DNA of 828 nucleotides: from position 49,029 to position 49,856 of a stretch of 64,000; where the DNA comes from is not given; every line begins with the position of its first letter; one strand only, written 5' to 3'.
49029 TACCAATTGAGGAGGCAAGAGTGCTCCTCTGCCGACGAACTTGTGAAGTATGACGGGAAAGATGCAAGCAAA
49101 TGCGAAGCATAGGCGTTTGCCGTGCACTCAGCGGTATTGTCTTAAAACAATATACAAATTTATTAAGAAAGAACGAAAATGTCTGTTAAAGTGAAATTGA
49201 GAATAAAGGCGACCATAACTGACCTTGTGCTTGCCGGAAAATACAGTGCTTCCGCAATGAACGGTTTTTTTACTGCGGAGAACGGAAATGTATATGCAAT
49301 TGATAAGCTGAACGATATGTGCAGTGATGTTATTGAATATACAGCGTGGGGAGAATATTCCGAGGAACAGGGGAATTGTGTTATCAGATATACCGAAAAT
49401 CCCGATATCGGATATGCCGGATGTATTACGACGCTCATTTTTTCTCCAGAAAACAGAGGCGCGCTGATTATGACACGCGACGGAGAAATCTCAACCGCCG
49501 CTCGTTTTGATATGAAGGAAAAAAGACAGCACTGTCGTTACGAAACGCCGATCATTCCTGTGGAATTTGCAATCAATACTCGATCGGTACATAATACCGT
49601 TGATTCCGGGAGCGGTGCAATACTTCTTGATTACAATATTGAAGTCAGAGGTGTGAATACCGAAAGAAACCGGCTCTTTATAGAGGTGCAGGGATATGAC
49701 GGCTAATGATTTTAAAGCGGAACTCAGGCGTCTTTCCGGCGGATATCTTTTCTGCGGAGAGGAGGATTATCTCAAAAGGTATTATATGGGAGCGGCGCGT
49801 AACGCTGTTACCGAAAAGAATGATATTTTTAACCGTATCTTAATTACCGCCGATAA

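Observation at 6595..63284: Eleven copies of a ~180 bp palindromic MITE-like repeat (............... termini) in 64 kb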

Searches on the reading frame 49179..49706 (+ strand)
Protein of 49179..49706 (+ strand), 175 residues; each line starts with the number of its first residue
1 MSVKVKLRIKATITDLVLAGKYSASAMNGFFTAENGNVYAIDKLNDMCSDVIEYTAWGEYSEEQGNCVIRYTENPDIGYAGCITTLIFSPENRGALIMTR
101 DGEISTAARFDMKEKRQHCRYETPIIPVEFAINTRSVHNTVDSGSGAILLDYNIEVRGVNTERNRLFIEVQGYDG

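Call 42: find_encoding_contigs(protein=window:49179-49706:+, flank=10000, max_places=10)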
Protein window:49179-49706:+ (175 aa): 21 contigs read that carry it; 10 places shown.
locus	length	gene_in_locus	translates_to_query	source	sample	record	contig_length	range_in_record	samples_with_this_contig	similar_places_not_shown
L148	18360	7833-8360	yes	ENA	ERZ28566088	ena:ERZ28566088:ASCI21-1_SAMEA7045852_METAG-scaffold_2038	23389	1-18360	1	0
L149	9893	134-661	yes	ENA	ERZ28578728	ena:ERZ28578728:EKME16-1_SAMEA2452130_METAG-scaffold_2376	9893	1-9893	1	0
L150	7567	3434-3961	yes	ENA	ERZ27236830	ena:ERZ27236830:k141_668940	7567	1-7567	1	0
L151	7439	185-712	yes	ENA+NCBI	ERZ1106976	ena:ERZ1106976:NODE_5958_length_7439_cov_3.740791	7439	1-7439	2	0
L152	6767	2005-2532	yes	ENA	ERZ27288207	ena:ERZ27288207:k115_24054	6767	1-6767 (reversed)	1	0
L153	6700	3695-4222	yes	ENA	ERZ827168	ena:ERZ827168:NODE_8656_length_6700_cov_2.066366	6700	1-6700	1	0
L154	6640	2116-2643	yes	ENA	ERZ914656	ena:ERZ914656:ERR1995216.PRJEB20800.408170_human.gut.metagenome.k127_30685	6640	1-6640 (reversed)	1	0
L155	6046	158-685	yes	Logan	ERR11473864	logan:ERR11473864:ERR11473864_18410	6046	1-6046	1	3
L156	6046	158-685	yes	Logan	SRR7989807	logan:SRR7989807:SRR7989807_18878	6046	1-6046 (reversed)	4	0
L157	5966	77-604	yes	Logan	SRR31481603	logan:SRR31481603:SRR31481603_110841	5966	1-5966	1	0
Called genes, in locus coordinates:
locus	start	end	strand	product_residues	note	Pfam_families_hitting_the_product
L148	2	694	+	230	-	?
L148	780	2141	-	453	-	PF01476:LysM, PF23473:LysM3_LYK4_5 (faint), PF01476:LysM, PF00704:Glyco_hydro_18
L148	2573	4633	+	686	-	PF00009:GTP_EFTU, PF22042:EF-G_D2 (weak), PF14492:EFG_III, PF16658:RF3_C (weak), PF03764:EFG_IV, PF00679:EFG_C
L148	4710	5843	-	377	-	PF00534:Glycos_transf_1, PF13692:Glyco_trans_1_4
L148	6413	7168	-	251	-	PF01209:Ubie_methyltran, PF13489:Methyltransf_23 (weak), PF13847:Methyltransf_31 (weak), PF08241:Methyltransf_11, PF08242:Methyltransf_12 (weak), PF13649:Methyltransf_25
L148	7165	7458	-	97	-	PF01371:Trp_repressor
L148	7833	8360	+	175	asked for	PF09148:DUF1934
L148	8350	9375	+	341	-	PF06144:DNA_pol3_delta (weak), PF21694:DNA_pol3_delta_C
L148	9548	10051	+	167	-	-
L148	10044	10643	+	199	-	PF13331:DUF4093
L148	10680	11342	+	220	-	PF04138:GtrA_DPMS_TM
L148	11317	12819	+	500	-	PF07690:MFS_1, PF13347:MFS_2, PF03209:PUCC, PF07690:MFS_1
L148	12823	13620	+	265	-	PF03009:GDPD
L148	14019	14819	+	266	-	PF02065:Melibiase (weak), PF16499:Melibiase_2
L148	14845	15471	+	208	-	-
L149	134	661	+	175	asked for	PF09148:DUF1934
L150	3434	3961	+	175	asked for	PF09148:DUF1934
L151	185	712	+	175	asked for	PF09148:DUF1934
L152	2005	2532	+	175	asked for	PF09148:DUF1934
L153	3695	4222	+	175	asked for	PF09148:DUF1934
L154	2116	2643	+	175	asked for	PF09148:DUF1934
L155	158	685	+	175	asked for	PF09148:DUF1934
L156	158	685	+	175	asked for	PF09148:DUF1934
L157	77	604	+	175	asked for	PF09148:DUF1934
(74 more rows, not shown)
